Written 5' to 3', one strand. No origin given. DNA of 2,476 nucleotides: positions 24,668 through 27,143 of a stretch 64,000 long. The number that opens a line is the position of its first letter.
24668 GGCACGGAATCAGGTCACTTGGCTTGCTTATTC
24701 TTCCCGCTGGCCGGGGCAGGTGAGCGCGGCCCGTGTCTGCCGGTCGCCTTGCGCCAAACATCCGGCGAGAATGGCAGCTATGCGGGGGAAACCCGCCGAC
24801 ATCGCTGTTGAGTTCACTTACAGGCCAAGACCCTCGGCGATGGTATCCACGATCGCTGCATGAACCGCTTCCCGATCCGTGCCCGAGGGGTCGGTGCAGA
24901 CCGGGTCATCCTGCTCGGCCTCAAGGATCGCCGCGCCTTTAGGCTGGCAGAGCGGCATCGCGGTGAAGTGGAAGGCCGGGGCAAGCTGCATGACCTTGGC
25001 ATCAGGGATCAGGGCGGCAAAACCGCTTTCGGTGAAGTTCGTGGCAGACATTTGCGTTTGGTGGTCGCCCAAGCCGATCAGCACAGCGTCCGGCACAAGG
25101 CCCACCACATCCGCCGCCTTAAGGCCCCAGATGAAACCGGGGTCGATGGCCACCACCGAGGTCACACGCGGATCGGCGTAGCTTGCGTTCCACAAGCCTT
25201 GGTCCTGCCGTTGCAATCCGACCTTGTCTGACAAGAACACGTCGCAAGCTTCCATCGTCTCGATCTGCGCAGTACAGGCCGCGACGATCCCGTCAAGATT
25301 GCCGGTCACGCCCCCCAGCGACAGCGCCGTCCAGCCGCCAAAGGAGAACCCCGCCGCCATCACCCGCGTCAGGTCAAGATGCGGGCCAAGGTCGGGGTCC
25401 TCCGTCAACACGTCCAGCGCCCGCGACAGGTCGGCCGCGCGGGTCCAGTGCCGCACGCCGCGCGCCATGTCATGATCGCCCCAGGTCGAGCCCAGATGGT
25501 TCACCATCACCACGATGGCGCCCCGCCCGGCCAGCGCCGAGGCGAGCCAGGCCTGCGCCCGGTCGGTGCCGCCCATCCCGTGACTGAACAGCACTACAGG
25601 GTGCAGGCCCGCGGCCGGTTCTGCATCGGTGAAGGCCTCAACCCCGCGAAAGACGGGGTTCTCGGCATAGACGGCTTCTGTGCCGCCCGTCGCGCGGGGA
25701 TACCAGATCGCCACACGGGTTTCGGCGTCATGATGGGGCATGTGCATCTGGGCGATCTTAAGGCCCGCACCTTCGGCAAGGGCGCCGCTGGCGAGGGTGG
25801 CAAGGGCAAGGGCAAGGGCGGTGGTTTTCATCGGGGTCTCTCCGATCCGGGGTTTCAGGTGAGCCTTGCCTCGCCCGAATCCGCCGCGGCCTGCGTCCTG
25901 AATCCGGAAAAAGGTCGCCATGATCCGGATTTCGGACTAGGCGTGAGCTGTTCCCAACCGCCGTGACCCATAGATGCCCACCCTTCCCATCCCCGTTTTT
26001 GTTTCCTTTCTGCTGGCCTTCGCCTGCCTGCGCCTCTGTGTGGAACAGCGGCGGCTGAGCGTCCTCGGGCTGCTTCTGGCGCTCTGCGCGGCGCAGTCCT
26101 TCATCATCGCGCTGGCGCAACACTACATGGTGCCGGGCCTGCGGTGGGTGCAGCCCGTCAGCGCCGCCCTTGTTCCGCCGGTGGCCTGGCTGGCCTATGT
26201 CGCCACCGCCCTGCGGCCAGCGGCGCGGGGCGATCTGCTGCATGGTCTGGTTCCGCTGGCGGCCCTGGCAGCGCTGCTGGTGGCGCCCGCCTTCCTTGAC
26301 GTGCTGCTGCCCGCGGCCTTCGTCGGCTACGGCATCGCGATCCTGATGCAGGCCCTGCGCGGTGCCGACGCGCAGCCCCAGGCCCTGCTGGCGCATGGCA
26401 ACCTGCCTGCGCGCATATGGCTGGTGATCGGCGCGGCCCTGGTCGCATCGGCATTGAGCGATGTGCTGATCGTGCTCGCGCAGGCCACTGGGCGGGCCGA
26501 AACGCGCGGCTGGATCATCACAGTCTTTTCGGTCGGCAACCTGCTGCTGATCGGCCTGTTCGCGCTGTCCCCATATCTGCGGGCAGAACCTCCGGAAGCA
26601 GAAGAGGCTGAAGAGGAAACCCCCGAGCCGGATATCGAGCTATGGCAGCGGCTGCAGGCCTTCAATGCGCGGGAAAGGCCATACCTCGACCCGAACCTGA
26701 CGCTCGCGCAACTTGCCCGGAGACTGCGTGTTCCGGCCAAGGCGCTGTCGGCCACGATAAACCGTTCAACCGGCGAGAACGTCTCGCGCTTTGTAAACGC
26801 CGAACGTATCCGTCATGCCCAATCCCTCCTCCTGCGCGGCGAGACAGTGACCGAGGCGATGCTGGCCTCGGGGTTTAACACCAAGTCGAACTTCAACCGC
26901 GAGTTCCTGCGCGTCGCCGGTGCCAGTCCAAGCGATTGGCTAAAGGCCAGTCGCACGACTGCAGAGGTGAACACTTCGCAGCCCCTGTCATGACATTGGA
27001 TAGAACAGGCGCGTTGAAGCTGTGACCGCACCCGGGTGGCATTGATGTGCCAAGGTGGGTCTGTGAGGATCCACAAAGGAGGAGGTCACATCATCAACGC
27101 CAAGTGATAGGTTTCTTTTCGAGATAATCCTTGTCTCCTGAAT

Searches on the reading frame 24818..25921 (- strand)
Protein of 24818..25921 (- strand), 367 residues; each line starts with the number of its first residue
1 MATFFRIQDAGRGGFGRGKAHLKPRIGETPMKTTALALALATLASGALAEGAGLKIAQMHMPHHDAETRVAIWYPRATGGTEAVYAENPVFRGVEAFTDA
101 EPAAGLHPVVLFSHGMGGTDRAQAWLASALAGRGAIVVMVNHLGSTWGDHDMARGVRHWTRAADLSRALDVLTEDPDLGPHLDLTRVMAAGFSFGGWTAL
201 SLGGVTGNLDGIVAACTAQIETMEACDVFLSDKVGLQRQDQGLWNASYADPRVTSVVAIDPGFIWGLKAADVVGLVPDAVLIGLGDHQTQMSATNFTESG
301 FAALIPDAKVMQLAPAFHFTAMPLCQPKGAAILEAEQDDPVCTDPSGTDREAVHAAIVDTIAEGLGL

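Call 15: search_protein_families(library=pfam, proteins=[window:24818-25921:-], max_evalue=0.001)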
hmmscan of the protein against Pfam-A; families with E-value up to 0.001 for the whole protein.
window:24818-25921:- (367 aa): 3 families
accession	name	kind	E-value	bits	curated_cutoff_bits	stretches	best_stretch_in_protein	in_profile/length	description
PF03403.19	PAF-AH_p_II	-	0.0001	21.4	20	0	106-142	99-135/372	Platelet-activating factor acetylhydrolase, isoform II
PF00561.26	Abhydrolase_1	-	0.00027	21.1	25.8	1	108-217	1-102/245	alpha/beta hydrolase fold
PF00326.27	Peptidase_S9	-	0.00027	20.9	22.6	0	125-201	5-80/213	Prolyl oligopeptidase family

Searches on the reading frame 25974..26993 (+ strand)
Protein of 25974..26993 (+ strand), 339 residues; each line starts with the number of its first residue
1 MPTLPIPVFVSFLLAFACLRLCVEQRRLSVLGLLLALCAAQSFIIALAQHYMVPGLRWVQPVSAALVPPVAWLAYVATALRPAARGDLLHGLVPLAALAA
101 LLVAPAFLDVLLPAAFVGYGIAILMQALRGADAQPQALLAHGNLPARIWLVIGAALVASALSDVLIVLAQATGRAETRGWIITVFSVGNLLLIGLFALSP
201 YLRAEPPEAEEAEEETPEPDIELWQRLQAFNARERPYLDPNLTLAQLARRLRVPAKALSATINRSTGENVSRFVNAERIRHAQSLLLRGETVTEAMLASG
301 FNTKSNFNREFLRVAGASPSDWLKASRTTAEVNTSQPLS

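Call 15: search_protein_families(library=pfam, proteins=[window:25974-26993:+], max_evalue=0.001)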
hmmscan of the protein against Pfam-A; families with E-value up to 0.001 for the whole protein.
window:25974-26993:+ (339 aa): 1 family
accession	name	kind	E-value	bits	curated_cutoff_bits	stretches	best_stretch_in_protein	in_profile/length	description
PF12833.13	HTH_18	-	1.7e-16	60.7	33.6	1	247-324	1-79/80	Helix-turn-helix domain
